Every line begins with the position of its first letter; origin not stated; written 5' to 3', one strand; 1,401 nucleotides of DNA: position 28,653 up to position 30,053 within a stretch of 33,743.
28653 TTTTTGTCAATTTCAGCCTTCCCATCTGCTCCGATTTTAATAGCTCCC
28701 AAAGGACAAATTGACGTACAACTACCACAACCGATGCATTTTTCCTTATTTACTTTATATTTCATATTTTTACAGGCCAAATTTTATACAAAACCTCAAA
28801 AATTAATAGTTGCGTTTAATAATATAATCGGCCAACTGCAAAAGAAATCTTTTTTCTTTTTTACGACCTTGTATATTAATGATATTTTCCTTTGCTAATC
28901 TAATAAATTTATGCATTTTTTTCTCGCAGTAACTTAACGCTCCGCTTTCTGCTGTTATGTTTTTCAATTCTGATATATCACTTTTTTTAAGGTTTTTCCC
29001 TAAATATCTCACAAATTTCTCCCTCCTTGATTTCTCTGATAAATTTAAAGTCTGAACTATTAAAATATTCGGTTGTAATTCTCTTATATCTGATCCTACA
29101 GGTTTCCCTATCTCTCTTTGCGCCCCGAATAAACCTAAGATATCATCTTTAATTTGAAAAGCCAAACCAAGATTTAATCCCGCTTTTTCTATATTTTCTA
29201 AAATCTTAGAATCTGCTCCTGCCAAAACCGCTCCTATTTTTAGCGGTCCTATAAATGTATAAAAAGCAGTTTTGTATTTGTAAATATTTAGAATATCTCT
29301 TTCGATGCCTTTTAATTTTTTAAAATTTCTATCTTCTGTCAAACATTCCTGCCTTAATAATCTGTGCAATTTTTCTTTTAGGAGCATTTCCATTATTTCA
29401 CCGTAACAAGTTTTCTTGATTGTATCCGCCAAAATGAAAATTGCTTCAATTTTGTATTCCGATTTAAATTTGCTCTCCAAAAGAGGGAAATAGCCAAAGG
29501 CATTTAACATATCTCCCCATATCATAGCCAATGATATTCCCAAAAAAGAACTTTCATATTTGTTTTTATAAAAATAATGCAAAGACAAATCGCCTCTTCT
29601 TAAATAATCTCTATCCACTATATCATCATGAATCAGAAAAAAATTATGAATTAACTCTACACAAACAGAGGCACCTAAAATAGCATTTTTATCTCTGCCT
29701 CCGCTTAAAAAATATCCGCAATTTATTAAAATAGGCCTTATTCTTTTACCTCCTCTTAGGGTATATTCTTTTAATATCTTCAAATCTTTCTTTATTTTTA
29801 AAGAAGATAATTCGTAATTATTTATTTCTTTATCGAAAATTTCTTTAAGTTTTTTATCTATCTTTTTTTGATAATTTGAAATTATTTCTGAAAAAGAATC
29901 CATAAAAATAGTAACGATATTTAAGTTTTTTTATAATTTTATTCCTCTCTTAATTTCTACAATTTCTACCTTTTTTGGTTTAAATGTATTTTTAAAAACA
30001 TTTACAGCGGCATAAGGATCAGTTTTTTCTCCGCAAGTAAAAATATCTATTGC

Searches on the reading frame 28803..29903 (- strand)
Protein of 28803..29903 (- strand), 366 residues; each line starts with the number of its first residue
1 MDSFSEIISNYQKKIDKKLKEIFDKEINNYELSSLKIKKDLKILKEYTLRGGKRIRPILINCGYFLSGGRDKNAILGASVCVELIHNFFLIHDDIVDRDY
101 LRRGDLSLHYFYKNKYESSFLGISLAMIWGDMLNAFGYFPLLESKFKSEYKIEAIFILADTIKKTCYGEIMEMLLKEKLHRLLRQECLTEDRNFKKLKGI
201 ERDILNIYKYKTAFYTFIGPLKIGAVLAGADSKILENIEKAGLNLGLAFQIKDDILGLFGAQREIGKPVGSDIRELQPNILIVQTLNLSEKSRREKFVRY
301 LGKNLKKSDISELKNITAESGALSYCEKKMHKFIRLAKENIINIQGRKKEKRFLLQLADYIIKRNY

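Call 58: search_protein_families(library=pfam, proteins=[window:28803-29903:-], max_evalue=0.001)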
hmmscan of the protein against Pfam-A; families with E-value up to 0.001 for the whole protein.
window:28803-29903:- (366 aa): 1 family
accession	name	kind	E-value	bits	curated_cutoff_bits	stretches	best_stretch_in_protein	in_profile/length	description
PF00348.22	polyprenyl_synt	-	2.7e-50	171.4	27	1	44-310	8-244/251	Polyprenyl synthetase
